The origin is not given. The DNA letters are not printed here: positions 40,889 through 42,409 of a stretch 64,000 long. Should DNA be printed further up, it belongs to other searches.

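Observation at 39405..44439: GT-C glycosyltransferase co-transcribed with a UDP-galactopyranose-mutase-like flavoenzyme, divergent from a DUF2298 YYY membrane protein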

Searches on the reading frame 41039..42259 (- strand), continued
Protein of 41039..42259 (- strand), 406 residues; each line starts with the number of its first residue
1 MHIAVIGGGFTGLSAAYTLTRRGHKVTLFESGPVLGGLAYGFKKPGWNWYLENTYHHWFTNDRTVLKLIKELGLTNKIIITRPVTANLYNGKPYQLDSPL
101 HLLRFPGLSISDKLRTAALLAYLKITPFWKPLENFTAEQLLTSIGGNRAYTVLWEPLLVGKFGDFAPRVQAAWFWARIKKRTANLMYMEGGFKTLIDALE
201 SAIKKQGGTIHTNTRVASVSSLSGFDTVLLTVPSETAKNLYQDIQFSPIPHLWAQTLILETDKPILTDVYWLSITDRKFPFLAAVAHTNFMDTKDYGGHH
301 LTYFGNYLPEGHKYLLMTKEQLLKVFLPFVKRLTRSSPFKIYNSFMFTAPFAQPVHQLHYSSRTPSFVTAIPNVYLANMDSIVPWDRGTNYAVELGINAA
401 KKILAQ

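Call 9: search_solved_structures(query=window:41039-42259:-, max_evalue=0.01, show_alignments=1)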
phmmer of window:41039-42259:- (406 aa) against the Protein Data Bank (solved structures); distinct sequences matched with E-value up to 0.01: 64 (the best 60 are shown).
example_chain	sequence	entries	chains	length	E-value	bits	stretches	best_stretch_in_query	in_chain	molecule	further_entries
3ka7_A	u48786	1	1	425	7.6e-08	34.9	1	3-220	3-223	Oxidoreductase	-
5z2g_A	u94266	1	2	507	3.4e-07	32.8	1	2-75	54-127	L-amino acid oxidase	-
3nrn_A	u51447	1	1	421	2.8e-06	29.8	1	2-219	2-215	uncharacterized protein PF1083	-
9rum_A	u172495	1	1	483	3.2e-06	29.6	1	3-80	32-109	Tetrapodal ancestor of L-amino acid oxidase: Q225A mutant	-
9qs1_A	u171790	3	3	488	3.2e-06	29.6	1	3-80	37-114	Tetrapodal ancestor of L-amino acis oxidases | Tetrapodal ancestor of L-amino acid oxidases | Tetrapodal ancestor of L-amino acid oxidases co-crystallised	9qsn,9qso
9run_A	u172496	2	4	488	3.2e-06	29.6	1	3-80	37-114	Tetrapodal ancestor of L-amino acid oxidase: Q225H-W377I double mutant | Tetrapodal ancestor of L-amino acid oxidases: W377I mutant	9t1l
9rvj_A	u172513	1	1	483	3.3e-06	29.6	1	3-80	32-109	Tetrapodal ancestor of L-amino acid oxidase: Q225H - W377I double mutant with phenylalanin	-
9rvh_A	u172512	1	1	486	3.3e-06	29.5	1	3-80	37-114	Tetrapodal ancestor of L-amino acid oxidase: Q225A-Loop (P361-PREGA-L367) mutant with phen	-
9t73_B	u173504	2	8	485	3.4e-06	29.5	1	3-80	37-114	Tetrapodal ancestor of L-amino acid oxidases: I224A-Q225H-P361-PREGA-L367 bound to phenyla | Tetrapodal ancestor of L-amino acid oxidase: I224A-Q225H-P361-PREGA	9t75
1reo_A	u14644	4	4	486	4.8e-06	29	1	2-74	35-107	AHPLAAO | L-amino acid oxidase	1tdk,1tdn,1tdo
3kve_A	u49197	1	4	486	8.2e-06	28.3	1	2-74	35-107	L-amino acid oxidase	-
3k7t_A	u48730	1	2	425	2.1e-05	26.9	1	4-55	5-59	6-hydroxy-L-nicotine oxidase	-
3k7m_X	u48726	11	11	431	2.1e-05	26.9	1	4-55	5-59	6-hydroxy-L-nicotine oxidase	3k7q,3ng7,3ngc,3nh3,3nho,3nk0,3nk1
4e0v_A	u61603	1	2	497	3.1e-05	26.4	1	3-74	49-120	L-amino-acid oxidase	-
5mog_A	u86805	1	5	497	3.7e-05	26.1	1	2-78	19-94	Phytoene dehydrogenase, chloroplastic/chromoplastic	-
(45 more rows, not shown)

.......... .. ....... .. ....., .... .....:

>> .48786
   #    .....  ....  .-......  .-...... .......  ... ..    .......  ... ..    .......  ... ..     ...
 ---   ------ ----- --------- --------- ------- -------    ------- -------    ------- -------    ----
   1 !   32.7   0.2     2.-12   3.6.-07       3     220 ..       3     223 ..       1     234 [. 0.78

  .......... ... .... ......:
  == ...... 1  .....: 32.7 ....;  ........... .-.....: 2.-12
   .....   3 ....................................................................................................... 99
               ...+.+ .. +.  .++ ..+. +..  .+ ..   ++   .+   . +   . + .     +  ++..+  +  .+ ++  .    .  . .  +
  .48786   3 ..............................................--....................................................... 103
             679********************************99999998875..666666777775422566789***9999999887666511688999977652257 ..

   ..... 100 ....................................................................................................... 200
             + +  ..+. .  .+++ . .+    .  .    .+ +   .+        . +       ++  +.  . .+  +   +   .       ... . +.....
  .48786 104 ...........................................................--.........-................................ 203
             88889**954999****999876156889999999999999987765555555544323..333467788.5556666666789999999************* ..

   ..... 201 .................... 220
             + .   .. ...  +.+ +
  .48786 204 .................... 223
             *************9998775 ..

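Call 13: find_related_loci(query=A1, collection=genome_contigs, flank=10000)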
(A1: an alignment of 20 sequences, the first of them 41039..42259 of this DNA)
Query A1 (406 aa) in genome_contigs; peptide patterns used: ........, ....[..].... (x = any residue, [..] = any of these).
600 stretches matched a pattern (row limit reached: there are more); 599 encode a relative of the query (tblastn E <= 1e-3); the best 80 are kept; 80 distinct loci.
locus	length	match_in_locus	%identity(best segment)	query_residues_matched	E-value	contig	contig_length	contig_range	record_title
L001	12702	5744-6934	66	1-404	3e-177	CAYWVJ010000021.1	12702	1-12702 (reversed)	MAG TPA_asm: uncultured Gammaproteobacteria bacterium isolate SRP093762_co1_96 genome assembly, contig: NODE_2878_length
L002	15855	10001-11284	59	1-406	2e-169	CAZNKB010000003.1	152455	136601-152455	MAG TPA_asm: uncultured Gammaproteobacteria bacterium isolate SRP173033_co3_60 genome assembly, contig: NODE_42_length_1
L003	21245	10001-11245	59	1-403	2e-166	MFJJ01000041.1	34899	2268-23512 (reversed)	MAG: Candidatus Gottesmanbacteria bacterium RIFCSPHIGHO2_01_FULL_46_14 rifcsphigho2_01_scaffold_3852, whole genome shotg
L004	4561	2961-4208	60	1-404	2e-170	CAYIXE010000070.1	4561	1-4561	MAG TPA_asm: uncultured Gammaproteobacteria bacterium isolate ERP119705_co7_214 genome assembly, contig: NODE_14572_leng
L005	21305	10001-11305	58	1-404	2e-163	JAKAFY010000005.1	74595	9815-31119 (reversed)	MAG: bacterium isolate WY2.bin139 NODE_469_length_74595_cov_2.031759, whole genome shotgun sequence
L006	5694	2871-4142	58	1-403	1e-162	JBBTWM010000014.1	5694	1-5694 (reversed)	MAG: Patescibacteria group bacterium isolate H41-bin127_1 H41_bin127_1_000000000014, whole genome shotgun sequence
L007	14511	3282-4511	59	13-404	4e-158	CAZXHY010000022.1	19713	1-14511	MAG TPA_asm: uncultured Gammaproteobacteria bacterium isolate ERP113451_co3_13 genome assembly, contig: NODE_2039_length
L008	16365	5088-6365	55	1-406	4e-157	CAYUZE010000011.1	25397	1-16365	MAG TPA_asm: uncultured Gammaproteobacteria bacterium isolate binchicken_co130_63 genome assembly, contig: NODE_2019_len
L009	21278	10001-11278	55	1-406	4e-157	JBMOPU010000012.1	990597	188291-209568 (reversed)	MAG: Patescibacteria group bacterium isolate Betzabe_MAG136 MAG136_14, whole genome shotgun sequence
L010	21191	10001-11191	57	13-406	1e-151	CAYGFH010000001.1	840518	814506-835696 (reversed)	MAG TPA_asm: uncultured Gammaproteobacteria bacterium isolate ERP113451_co1_294 genome assembly, contig: NODE_1_length_8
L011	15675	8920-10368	50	1-404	7e-150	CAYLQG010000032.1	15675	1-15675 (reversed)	MAG TPA_asm: uncultured Gammaproteobacteria bacterium isolate binchicken_co54_478 genome assembly, contig: NODE_6700_len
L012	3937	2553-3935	53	1-394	3e-153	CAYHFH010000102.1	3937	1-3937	MAG TPA_asm: uncultured Gammaproteobacteria bacterium isolate ERP119705_co10_87 genome assembly, contig: NODE_17648_leng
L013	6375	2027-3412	50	1-403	3e-138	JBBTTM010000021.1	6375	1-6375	MAG: Patescibacteria group bacterium isolate H52-bin113_1 H52_bin113_1_000000000021, whole genome shotgun sequence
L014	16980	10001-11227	50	13-404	5e-132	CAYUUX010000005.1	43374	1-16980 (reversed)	MAG TPA_asm: uncultured Gammaproteobacteria bacterium isolate binchicken_co22_244 genome assembly, contig: NODE_917_leng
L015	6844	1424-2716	47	2-404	3e-124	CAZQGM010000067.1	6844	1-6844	MAG TPA_asm: uncultured Gammaproteobacteria bacterium isolate SRP107338_co1_310 genome assembly, contig: NODE_15053_leng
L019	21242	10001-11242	47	1-405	5e-120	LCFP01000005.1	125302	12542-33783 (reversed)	MAG: Candidatus Gottesmanbacteria bacterium GW2011_GWA2_43_14 UV73_C0005, whole genome shotgun sequence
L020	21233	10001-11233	48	1-403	7e-120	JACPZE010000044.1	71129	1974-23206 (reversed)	MAG: Candidatus Gottesmanbacteria bacterium isolate NC_groundwater_881_Pr1_S2p5_36_20 Montesol18_S2p5_coassembly_scaffol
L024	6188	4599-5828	47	1-396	1e-117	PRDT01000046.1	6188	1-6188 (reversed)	MAG: Candidatus Levyibacteriota bacterium isolate Amazon FNV 2010 10 14 contig_35_946011474_length_6188_multi_6_in_0_out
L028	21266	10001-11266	44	1-401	2e-115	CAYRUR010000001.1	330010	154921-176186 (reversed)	MAG TPA_asm: uncultured Gammaproteobacteria bacterium isolate SRP144015_co1_42 genome assembly, contig: NODE_12_length_3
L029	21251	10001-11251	46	1-403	4e-115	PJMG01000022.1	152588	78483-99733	MAG: Candidatus Levyibacteriota bacterium isolate Amazon_FNV_2010_10_8_1 contig_75_22851523_length_152588_multi_4_in_0_o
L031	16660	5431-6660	46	1-401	5e-115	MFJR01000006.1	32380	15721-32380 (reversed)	MAG: Candidatus Gottesmanbacteria bacterium RIFCSPLOWO2_01_FULL_39_12b rifcsplowo2_01_scaffold_1874, whole genome shotgu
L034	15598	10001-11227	45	1-404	9e-115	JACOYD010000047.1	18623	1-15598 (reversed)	MAG: Candidatus Microgenomates bacterium isolate NC_groundwater_170_Ag_S-0.1um_42_15 S4_GD2017_2_S1_scaffold_3366, whole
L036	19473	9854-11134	43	1-406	8e-114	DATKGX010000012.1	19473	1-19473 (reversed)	MAG TPA_asm: Patescibacteria group bacterium isolate SMAG_U14562 k141_37526, whole genome shotgun sequence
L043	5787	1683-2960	45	1-406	4e-112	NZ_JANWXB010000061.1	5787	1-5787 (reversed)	MAG: Thermoflexus sp. isolate SKYG36 k141_484007, whole genome shotgun sequence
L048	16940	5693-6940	45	1-403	1e-110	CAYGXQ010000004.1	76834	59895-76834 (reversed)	MAG TPA_asm: uncultured Gammaproteobacteria bacterium isolate ERP119294_co1_458 genome assembly, contig: NODE_311_length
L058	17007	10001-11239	42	1-396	2e-107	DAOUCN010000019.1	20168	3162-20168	MAG TPA_asm: Chloroflexota bacterium isolate H81_825 19246, whole genome shotgun sequence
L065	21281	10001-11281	42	1-406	4e-105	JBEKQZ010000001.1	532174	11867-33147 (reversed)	MAG: Candidatus Levyibacteriota bacterium isolate SPRUCE 49 SPRUCE_49_1, whole genome shotgun sequence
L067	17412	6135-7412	40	2-406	4e-105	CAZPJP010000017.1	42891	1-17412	MAG TPA_asm: uncultured Anaerolineales bacterium isolate SRP319275_co2_257 genome assembly, contig: NODE_447_length_4289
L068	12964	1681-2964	42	1-406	5e-105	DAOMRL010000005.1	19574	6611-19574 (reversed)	MAG TPA_asm: Candidatus Levyibacteriota bacterium isolate AMR_MDS_5809 NODE_702_length_19574_cov_3.456222, whole genome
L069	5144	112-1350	44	1-404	5e-105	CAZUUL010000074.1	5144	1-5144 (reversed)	MAG TPA_asm: uncultured Gammaproteobacteria bacterium isolate binchicken_co95_36 genome assembly, contig: NODE_9729_leng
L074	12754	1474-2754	41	1-405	3e-103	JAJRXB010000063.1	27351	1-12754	MAG: Chloroflexota bacterium isolate Dive96_bin3.112 k141_746764, whole genome shotgun sequence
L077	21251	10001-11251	41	1-396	1e-102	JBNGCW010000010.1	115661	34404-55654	MAG: Anaerolineae bacterium isolate E05-010 bin29.fa-10, whole genome shotgun sequence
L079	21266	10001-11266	43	1-401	3e-102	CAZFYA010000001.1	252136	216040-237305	MAG TPA_asm: uncultured Gammaproteobacteria bacterium isolate SRP239243_co2_396 genome assembly, contig: NODE_17_length_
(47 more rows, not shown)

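Call 19: search_protein_families(library=pfam, proteins=[L029:8607-10004:+, L029:11261-12898:+, L029:12895-14640:+, L029:14674-15717:+, L029:15721-16266:+, L077:8605-9972:+, L077:4770-6932:-, L077:12110-13057:+, L077:13136-14482:+, L077:14690-18019:+], max_evalue=0.01)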
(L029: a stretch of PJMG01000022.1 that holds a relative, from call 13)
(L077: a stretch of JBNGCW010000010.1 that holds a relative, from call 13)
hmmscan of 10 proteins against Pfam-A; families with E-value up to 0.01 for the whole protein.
L029:8607-10004:+ (465 aa): 2 families
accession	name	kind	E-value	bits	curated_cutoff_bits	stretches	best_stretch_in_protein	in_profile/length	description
PF19077.6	Big_13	-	6.1e-11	43.1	27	1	287-362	23-100/102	Bacterial Ig-like domain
PF16656.11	Pur_ac_phosph_N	-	0.00029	21.8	30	1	52-125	6-83/93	Purple acid Phosphatase, N-terminal domain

L029:11261-12898:+ (545 aa): 1 family
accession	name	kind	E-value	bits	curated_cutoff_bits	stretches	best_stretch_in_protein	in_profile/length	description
PF13231.12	PMT_2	-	6.2e-10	40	26.1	1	86-219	20-154/160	Dolichyl-phosphate-mannose-protein mannosyltransferase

L029:12895-14640:+ (581 aa): 2 families
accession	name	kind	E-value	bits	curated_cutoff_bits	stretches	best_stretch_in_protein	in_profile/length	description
PF13231.12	PMT_2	-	4.6e-12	46.9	26.1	1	102-210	24-132/160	Dolichyl-phosphate-mannose-protein mannosyltransferase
PF02366.24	PMT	-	1.4e-10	41.6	22.7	1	89-244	69-234/245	Dolichyl-phosphate-mannose-protein mannosyltransferase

L029:14674-15717:+ (347 aa): 9 families
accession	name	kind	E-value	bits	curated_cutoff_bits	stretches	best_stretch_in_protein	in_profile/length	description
PF01370.27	Epimerase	-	6.4e-42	144.1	20.9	1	6-227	1-240/240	NAD dependent epimerase/dehydratase family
PF16363.11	GDP_Man_Dehyd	-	1.7e-27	97.2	27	1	7-310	1-330/332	GDP-mannose 4,6 dehydratase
PF01073.25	3Beta_HSD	-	5.7e-24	85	22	1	7-199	1-213/280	3-beta hydroxysteroid dehydrogenase/isomerase family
PF07993.18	NAD_binding_4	-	1.2e-20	74.2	20.1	2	33-177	49-217/258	Male sterility protein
PF04321.23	RmlD_sub_bind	-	6.8e-18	65.2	27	1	5-173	2-157/287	RmlD substrate binding domain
PF13460.12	NAD_binding_10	-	1.5e-16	61.2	27.2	1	10-168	1-147/184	NAD(P)H-binding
PF02719.21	Polysacc_synt_2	-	1.7e-15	57.4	20.2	1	6-199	1-202/293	Polysaccharide biosynthesis protein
PF05368.20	NmrA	-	3.2e-08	34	27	1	2-113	1-106/298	NmrA-like family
PF00106.31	adh_short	-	8e-05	22.6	26.6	1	4-116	1-138/195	short chain dehydrogenase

L029:15721-16266:+ (181 aa): 0 families

L077:8605-9972:+ (455 aa): 3 families
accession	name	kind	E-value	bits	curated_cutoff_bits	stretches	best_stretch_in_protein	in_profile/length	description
PF04055.27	Radical_SAM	-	2.3e-25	90.1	29.5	1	160-335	3-166/166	Radical SAM superfamily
PF00919.26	UPF0004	-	1.9e-24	86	27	1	7-105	2-97/98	Uncharacterized protein family UPF0004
PF01938.26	TRAM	-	2.1e-09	37.5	21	1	392-449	4-60/61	TRAM domain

L077:4770-6932:- (720 aa): 8 families
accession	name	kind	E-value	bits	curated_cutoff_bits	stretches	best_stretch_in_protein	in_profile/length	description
PF01138.27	RNase_PH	-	5.5e-56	189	25.5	2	326-458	2-130/130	3' exoribonuclease family, domain 1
PF03725.20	RNase_PH_C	-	4.5e-28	97.4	20.8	2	146-210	1-67/67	3' exoribonuclease family, domain 2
PF00575.29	S1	-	7.5e-20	71.5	22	1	622-691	3-73/74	S1 RNA binding domain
PF03726.19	PNPase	-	2.2e-13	50.9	24.6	1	241-322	2-81/81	Polyribonucleotide nucleotidyltransferase, RNA binding domain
PF00013.35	KH_1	-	2.2e-09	37.3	21.5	1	561-614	5-64/66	KH domain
PF23459.1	S1_RRP5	-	0.00015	22.7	27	1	621-681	1-61/72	RRP5 S1 domain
PF22675.2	KH-I_KHDC4-BBP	-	0.0044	17.3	30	0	567-610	8-51/76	KHDC4/BBP-like, KH-domain type I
PF13083.13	KH_KhpA-B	-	0.007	16.7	32.1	0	557-582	30-55/73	KhpA/KhpB, KH domain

L077:12110-13057:+ (315 aa): 6 families
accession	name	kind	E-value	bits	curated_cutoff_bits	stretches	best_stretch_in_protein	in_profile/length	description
PF00005.33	ABC_tran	-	1.5e-34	119.9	25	1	22-164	2-136/137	ABC transporter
PF13304.12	AAA_21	-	2.2e-13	51.4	27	1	121-194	222-298/304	AAA domain, putative AbiEii toxin, Type IV TA system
PF13732.12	DrrA1-3_C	-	9.7e-07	29.9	27.4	1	218-308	1-80/81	ATP-binding protein DrrA1-3-like, C-terminal domain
PF02463.25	SMC_N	-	0.00014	21.8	40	0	137-209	137-212/220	RecF/RecN/SMC N terminal domain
PF13555.12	AAA_29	-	0.00036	20.7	27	1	22-59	13-50/61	P-loop containing region of AAA domain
PF13191.12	AAA_16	-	0.0023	18.9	32.6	0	30-161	23-139/167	AAA ATPase domain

L077:13136-14482:+ (448 aa): 2 families
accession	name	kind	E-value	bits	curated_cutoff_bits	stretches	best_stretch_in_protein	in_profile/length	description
PF02687.27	FtsX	-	7.1e-21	74.9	25.5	1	315-441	3-120/120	FtsX-like permease C-terminal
PF12704.14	MacB_PCD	-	8.8e-17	62.5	27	1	22-285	2-205/207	MacB-like periplasmic core domain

L077:14690-18019:+ (1109 aa): 8 families
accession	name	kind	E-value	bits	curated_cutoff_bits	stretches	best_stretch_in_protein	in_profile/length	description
PF13229.12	Beta_helix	-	4.4e-73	244.6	25.9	4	612-766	1-157/158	Right handed beta helix region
PF05048.19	NosD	-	8.2e-48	163.1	23.6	4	481-605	47-168/212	Periplasmic copper-binding protein (NosD)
PF00069.31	Pkinase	-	2.2e-44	152.2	31.7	1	15-223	1-198/263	Protein kinase domain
PF07714.23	PK_Tyr_Ser-Thr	-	2.9e-25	89.5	23.1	1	19-263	5-248/258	Protein tyrosine and serine/threonine kinase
PF01636.29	APH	-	4.8e-05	23.7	23.2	0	136-165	168-198/239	Phosphotransferase enzyme family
PF03109.22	ABC1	-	5.8e-05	22.8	22.9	1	91-170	142-220/244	ABC1 atypical kinase-like domain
PF14531.12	Kinase-like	-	8.3e-05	22.4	25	1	102-197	130-218/289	Kinase-like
PF06439.18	3keto-disac_hyd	-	0.00038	21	26.8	1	1022-1106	101-186/187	3-keto-disaccharide hydrolase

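Call 21: predict_structure(alignment_id=A1)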
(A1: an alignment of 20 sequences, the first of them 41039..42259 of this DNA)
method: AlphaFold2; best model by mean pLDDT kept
length: 406 residues; sequences in the alignment: 20
mean_pLDDT: 72.2   pTM: 0.65
mean pLDDT of the five models: 72.2, 71.5, 68.7, 67.1, 66.2
residues with pLDDT >= 90: 66; 70-90: 175; 50-70: 104; < 50: 61
segments of 3 or more residues with pLDDT < 50: 41-55, 268-296, 352-362, 382-387
pLDDT, mean of each block of 10 residues (from residue 1): 93 96 97 74 42 49 84 85 59 68 77 85 76 82 82 69 61 71 63 87 97 90 92 83 68 67 62 38 41 52 65 80 82 71 72 41 63 80 49 87 88
secondary structure, 60 per line:
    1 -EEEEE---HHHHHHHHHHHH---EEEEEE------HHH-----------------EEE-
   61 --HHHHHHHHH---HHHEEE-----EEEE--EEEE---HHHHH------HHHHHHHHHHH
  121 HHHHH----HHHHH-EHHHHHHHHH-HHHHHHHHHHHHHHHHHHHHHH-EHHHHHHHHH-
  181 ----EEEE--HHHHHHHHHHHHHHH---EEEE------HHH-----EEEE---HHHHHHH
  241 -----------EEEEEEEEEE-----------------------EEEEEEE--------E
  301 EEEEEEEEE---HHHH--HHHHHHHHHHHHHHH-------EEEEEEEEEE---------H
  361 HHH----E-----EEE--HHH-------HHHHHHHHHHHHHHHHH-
elements in order: E2-6 H10-21 E25-30 E57-59 H63-71 E78-80 E86-89 E92-95 H99-103 H110-125 H130-134 H137-145 H147-168 H171-179 E185-188 H191-205 E209-212 E227-230 H234-240 E252-261 E285-291 E300-309 H313-316 H319-333 E341-350 H360-363 E374-376 H389-405
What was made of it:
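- Tried and rejected: The model built from 20 close homologues was too weak (pLDDT 72, call 21).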
